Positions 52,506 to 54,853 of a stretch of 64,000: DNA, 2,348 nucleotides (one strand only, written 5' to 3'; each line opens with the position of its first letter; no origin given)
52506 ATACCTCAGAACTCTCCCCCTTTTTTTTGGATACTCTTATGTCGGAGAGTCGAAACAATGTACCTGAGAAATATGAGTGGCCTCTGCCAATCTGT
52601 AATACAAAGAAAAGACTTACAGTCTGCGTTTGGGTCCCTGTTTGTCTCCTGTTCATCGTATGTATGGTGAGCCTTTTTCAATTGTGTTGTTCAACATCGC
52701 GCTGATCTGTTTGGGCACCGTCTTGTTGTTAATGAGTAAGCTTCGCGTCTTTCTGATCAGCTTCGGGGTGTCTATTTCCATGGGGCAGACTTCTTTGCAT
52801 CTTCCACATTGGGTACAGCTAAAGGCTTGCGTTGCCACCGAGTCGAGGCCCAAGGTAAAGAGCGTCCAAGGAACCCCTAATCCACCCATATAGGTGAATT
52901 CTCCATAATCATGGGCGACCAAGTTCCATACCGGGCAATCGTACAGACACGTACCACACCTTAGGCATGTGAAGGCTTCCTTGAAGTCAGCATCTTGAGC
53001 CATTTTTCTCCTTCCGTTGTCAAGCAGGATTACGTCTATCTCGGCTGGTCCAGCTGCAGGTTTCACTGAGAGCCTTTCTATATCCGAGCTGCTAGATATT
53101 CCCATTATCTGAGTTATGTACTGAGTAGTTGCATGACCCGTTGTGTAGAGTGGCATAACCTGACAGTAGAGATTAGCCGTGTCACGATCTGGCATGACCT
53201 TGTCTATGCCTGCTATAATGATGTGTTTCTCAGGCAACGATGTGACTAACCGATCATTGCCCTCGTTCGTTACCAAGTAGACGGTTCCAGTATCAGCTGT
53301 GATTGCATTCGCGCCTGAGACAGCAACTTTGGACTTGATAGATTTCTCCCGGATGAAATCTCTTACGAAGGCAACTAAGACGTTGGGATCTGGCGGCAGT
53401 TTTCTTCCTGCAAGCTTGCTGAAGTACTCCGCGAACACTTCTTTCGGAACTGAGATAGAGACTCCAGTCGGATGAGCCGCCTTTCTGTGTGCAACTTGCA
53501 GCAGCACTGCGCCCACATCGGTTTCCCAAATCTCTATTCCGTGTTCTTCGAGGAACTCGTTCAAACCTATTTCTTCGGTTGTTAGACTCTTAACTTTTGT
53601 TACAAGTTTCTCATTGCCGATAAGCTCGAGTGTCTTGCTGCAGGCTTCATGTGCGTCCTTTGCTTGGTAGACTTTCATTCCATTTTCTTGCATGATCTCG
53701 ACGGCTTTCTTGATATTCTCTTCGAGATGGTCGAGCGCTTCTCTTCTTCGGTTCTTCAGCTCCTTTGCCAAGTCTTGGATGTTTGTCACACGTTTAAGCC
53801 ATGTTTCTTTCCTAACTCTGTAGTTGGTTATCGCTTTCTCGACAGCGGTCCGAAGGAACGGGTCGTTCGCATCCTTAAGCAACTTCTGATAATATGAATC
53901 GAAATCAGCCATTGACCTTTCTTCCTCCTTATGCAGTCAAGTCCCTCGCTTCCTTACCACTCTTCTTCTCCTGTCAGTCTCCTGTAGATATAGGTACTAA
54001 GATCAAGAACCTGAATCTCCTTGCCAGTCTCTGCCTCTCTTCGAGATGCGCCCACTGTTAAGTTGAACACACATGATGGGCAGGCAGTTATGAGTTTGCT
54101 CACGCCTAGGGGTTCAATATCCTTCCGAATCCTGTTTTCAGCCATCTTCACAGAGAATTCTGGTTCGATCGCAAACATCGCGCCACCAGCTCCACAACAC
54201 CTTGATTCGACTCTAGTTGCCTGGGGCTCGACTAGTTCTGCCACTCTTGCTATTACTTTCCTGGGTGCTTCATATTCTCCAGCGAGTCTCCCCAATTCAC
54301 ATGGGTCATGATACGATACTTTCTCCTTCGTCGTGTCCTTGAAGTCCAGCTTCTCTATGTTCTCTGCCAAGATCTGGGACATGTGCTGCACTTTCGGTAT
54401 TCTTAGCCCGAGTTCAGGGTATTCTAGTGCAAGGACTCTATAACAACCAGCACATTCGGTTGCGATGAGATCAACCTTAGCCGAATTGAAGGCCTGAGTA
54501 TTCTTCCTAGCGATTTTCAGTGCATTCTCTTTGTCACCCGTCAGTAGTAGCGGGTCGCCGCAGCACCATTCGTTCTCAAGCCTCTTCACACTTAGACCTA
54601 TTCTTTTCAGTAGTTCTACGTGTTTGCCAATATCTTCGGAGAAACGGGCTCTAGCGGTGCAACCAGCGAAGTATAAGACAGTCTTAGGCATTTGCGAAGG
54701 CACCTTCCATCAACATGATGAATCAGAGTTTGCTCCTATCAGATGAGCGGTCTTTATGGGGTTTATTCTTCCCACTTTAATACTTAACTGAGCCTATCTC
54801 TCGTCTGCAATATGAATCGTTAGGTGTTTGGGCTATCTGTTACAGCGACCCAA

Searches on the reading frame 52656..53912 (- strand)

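Call 50: search_protein_families(library=pfam, proteins=[window:52656-53912:-], max_evalue=0.01)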
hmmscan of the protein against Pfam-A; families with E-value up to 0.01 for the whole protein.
window:52656-53912:- (419 aa): 15 families
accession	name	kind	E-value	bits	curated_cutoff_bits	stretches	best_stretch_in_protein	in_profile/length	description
PF02589.21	LUD_dom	-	6.2e-36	124.3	22.6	1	67-297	1-189/189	LUD domain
PF13183.11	Fer4_8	-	1.9e-11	44.8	27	1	314-380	3-68/68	4Fe-4S dicluster domain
PF13534.11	Fer4_17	-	4.1e-10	40.5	22.2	1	360-381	40-61/61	4Fe-4S dicluster domain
PF13187.11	Fer4_9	-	7.4e-09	35.9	27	1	366-392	2-28/52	4Fe-4S dicluster domain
PF13237.11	Fer4_10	-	9.1e-09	35.6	25.5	1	364-384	7-22/53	4Fe-4S dicluster domain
PF12838.12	Fer4_7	-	8.9e-07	29.7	27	1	315-379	1-51/52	4Fe-4S dicluster domain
PF13484.11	Fer4_16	-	2.5e-05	25.4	30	0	366-380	2-16/66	4Fe-4S double cluster binding domain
PF14691.11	Fer4_20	-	3.9e-05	23.9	25.8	1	359-391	17-51/113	Dihydroprymidine dehydrogenase domain II, 4Fe-4S cluster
PF12797.12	Fer4_2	-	7.3e-05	22.9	24.5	0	365-377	9-21/22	4Fe-4S binding domain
PF25160.1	LdpA_Fe-S-bd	-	8.7e-05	22.7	27.6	0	361-379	23-41/49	LdpA Fe-S cluster-binding domain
PF14697.11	Fer4_21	-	0.00023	21.6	35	0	363-378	38-53/59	4Fe-4S dicluster domain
PF12800.12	Fer4_4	-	0.00024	21.6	24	0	365-378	3-16/17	4Fe-4S binding domain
PF12837.12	Fer4_6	-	0.00024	21.4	25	0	365-378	8-21/24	4Fe-4S binding domain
PF00037.32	Fer4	-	0.0015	18.7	21.1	1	366-379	8-21/24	4Fe-4S binding domain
PF13746.11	Fer4_18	-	0.0057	17.3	27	0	363-383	58-78/114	4Fe-4S dicluster domain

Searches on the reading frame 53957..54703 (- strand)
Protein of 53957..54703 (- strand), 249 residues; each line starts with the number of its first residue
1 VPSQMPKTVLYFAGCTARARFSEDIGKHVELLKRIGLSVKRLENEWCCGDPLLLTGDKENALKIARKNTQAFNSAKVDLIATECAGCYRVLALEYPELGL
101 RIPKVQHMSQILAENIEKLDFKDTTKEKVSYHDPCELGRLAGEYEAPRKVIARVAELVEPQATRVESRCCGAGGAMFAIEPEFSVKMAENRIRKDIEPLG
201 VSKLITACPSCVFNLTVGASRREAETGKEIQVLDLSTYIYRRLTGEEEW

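Call 50: search_protein_families(library=pfam, proteins=[window:53957-54703:-], max_evalue=0.01)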
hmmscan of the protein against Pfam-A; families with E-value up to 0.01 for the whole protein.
window:53957-54703:- (249 aa): 1 family
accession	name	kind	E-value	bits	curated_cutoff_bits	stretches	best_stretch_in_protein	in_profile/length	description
PF02754.22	CCG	-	5.4e-32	110.2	20.6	2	9-91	1-84/85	Cysteine-rich domain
